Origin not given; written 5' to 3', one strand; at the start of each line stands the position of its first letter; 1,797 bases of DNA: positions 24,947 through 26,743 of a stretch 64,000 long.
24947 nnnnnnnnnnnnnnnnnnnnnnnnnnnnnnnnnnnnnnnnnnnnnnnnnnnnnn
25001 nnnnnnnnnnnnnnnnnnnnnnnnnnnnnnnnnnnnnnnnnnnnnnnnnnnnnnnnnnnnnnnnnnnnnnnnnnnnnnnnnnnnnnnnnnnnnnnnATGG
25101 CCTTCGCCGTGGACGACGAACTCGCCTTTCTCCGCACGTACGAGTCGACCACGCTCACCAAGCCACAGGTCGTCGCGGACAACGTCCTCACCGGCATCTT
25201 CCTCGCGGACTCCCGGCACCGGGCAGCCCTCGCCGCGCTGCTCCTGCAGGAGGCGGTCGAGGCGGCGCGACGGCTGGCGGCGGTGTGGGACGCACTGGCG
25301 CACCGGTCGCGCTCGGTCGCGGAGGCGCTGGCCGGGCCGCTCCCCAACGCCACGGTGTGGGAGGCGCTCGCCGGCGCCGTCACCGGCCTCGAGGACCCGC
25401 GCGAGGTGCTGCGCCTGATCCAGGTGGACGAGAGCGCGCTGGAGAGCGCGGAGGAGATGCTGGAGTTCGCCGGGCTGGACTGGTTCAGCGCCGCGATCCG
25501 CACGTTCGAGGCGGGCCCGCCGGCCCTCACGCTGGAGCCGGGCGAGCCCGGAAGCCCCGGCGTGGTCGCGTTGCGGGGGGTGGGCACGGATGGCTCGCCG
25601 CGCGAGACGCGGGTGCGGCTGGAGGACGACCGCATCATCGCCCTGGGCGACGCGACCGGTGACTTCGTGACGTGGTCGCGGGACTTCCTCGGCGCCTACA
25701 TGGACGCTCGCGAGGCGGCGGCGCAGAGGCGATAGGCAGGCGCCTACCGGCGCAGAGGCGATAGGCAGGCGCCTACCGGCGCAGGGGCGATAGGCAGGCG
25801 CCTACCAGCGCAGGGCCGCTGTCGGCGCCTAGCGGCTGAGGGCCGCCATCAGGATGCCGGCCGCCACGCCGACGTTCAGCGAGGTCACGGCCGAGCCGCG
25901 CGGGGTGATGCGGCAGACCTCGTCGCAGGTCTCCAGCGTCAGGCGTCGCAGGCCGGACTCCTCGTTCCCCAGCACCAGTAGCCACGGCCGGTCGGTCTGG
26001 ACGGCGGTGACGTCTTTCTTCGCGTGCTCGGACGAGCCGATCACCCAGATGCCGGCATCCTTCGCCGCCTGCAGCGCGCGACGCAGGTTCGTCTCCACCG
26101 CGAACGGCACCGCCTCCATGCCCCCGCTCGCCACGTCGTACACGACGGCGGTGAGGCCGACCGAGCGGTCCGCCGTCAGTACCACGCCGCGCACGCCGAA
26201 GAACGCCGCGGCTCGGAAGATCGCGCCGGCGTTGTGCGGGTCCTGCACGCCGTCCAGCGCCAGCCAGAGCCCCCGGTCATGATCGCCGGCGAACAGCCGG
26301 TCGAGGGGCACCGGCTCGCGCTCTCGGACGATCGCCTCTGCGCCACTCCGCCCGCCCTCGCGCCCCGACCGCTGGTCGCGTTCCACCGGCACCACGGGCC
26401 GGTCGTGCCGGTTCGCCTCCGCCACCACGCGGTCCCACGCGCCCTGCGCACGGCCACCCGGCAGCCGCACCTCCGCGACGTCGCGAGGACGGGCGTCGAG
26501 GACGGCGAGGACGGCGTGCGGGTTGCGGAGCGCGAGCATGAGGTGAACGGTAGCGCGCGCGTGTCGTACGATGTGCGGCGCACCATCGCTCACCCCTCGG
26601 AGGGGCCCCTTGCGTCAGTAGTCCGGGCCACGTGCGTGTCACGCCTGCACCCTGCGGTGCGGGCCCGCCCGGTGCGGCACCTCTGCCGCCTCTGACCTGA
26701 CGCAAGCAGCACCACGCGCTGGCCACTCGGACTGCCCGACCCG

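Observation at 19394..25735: Candidate new peptide-signalling cassette: STAND-TPR-SARP receptor, pro-peptide gene, HDOD protein and an unknown protein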

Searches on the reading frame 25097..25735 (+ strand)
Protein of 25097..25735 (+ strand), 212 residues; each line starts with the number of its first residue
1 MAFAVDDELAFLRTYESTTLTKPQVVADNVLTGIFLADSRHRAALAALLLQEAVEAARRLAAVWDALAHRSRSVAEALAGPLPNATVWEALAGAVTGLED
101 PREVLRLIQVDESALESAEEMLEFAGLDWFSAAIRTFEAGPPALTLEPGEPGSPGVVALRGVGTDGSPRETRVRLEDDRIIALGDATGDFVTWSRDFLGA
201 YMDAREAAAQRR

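Call 4: search_protein_families(library=pfam, proteins=[window:25097-25735:+], max_evalue=0.01)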
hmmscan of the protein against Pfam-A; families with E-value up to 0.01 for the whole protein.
window:25097-25735:+ (212 aa): 0 families

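Call 63: search_protein_families(library=ncbifam, proteins=[window:25097-25735:+], max_evalue=0.01)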
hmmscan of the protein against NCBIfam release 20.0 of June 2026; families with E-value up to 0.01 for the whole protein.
window:25097-25735:+ (212 aa): 0 families

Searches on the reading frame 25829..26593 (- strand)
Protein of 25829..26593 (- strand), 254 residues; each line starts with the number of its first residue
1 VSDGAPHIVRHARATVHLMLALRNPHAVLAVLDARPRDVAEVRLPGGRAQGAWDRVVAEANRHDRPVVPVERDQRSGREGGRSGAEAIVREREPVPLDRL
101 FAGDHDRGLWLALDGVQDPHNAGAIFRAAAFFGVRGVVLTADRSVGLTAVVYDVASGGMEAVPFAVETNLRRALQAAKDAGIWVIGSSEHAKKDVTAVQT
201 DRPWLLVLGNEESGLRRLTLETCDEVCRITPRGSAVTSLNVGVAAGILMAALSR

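Call 4: search_protein_families(library=pfam, proteins=[window:25829-26593:-], max_evalue=0.01)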
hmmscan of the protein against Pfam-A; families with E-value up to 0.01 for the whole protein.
window:25829-26593:- (254 aa): 1 family
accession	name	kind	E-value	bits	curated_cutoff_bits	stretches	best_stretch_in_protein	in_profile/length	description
PF00588.24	SpoU_methylase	-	1.9e-34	119.3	29.7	1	109-249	2-141/142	SpoU rRNA Methylase family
